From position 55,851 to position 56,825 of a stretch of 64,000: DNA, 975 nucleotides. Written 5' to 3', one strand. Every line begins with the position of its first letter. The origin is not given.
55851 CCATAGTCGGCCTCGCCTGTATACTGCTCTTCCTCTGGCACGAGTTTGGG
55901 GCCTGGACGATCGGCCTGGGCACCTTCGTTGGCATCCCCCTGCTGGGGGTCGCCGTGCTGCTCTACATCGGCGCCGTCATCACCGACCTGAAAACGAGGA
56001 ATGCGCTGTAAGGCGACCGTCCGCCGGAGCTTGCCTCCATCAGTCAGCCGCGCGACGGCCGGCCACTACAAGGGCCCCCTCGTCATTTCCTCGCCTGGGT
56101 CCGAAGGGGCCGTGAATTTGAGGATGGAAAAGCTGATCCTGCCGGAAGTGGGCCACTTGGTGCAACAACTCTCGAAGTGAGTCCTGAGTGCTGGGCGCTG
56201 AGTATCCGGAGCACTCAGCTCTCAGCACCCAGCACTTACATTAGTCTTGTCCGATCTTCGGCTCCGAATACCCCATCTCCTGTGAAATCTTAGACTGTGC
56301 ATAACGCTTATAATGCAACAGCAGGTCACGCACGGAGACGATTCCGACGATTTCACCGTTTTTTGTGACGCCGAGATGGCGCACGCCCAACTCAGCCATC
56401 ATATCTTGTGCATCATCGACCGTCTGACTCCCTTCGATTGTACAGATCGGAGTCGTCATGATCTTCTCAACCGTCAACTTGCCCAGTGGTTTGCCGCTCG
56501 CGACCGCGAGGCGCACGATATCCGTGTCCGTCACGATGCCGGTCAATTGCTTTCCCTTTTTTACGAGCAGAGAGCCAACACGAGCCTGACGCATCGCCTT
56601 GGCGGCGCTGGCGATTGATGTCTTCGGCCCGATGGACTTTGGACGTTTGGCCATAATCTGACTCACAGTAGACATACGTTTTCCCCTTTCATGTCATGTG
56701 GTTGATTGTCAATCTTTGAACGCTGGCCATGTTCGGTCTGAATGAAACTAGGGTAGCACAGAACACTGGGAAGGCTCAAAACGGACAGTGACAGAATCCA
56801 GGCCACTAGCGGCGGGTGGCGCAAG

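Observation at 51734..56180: NapA/NapC-like module bracketed by an intact moaB and a diverged relic of a second moaB 3' end: likely recombination-mediated acquisition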

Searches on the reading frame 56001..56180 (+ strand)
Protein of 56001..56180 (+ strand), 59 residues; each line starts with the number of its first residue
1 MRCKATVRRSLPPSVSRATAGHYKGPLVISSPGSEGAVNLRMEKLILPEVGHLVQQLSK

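Call 5: search_protein_families(library=pfam, proteins=[window:56001-56180:+], max_evalue=0.01)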
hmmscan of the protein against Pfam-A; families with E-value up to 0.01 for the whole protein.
window:56001-56180:+ (59 aa): 0 families

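Call 7: search_protein_families(library=ncbifam, proteins=[window:56001-56180:+], max_evalue=0.01)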
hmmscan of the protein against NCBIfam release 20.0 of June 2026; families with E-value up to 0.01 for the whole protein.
window:56001-56180:+ (59 aa): 2 families
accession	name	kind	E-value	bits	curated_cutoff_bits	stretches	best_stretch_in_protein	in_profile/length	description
NF002947.1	PRK03604.1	equivalog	3.4e-05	23.3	285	1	14-57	254-296/301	bifunctional molybdenum cofactor biosynthesis protein MoaC/MoaB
TIGR02667.1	moaB_proteo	equivalog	0.0032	17.2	222.4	1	16-49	115-148/163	molybdenum cofactor biosynthesis protein B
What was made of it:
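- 56038..56180 (+): Right direct repeat: the moaB 3' relic (about 47 codons plus TGA). It has no start and no 5' two-thirds of the gene. NCBIfam MoaC/MoaB E 3.4e-5 (call 7).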

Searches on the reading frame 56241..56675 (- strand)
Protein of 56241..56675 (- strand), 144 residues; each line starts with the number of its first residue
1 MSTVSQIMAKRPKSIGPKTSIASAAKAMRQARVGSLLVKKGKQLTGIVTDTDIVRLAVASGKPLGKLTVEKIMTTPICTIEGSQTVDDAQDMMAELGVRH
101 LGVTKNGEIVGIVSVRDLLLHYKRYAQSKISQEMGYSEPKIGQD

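Call 5: search_protein_families(library=pfam, proteins=[window:56241-56675:-], max_evalue=0.01)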
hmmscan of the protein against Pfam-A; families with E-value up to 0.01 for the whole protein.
window:56241-56675:- (144 aa): 1 family
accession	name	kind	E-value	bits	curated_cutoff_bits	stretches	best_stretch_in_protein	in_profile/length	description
PF00571.33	CBS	-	2.2e-24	86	24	2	69-121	1-54/57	CBS domain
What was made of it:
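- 56241..56675 (-): CBS-domain gene, the native right-hand neighbour of moaB in the genus. PF00571 E 2.2e-24 (call 5).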

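Call 7: search_protein_families(library=ncbifam, proteins=[window:56241-56675:-], max_evalue=0.01)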
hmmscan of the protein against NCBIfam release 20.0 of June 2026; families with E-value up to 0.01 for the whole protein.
window:56241-56675:- (144 aa): 19 families
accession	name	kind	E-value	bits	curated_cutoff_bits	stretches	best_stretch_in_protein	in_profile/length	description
NF041552.1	TF_PrdR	equivalog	8.8e-14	50.7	795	1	3-121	7-124/577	sigma-54 dependent transcriptional regulator PrdR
NF011443.0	PRK14869.1-5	equivalog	1.3e-09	37.1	335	2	3-56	70-124/546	putative manganese-dependent inorganic diphosphatase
TIGR01302.1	IMP_dehydrog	equivalog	3.4e-09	36.1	481.5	1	5-128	83-205/450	IMP dehydrogenase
NF053603.1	HhpR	exception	5.7e-09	35.6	520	2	3-58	223-279/282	CBS domain-containing high hydrostatic pressure regulator HhpR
TIGR00393.1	kpsF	subfamily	9.1e-09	35.3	203.7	1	4-113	157-267/268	KpsF/GutQ family sugar-phosphate isomerase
NF011447.0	PRK14869.2-3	equivalog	5.8e-08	31.8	522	1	3-57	69-124/540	putative manganese-dependent inorganic diphosphatase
NF053704.1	TransRegCcpNBacil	equivalog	6.3e-07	29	260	1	11-99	83-173/208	transcriptional regulator CcpN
NF011442.0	PRK14869.1-4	equivalog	3.1e-06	25.9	400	0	2-61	70-130/543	putative manganese-dependent inorganic diphosphatase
NF011440.0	PRK14869.1-2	equivalog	5.2e-06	25.4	746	1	4-69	69-135/541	putative manganese-dependent inorganic diphosphatase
NF041569.1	A-tRNAntase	equivalog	2.2e-05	22.9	1440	1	3-122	310-426/880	A-adding tRNA nucleotidyltransferase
NF008141.0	PRK10892.1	equivalog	2.7e-05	23.6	505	1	18-119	222-323/328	arabinose-5-phosphate isomerase KdsD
TIGR01137.1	cysta_beta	equivalog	4.9e-05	22.2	510.25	0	65-123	336-395/457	cystathionine beta-synthase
TIGR01186.1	proV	subfamily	9.7e-05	21.6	326.6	1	3-119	243-354/363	betaine/proline/choline family ABC transporter ATP-binding protein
NF011441.0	PRK14869.1-3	equivalog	0.00016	20.4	753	0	12-55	78-122/548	putative manganese-dependent inorganic diphosphatase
NF011449.0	PRK14869.2-5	equivalog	0.00027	20.1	411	1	3-124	68-207/451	putative manganese-dependent inorganic diphosphatase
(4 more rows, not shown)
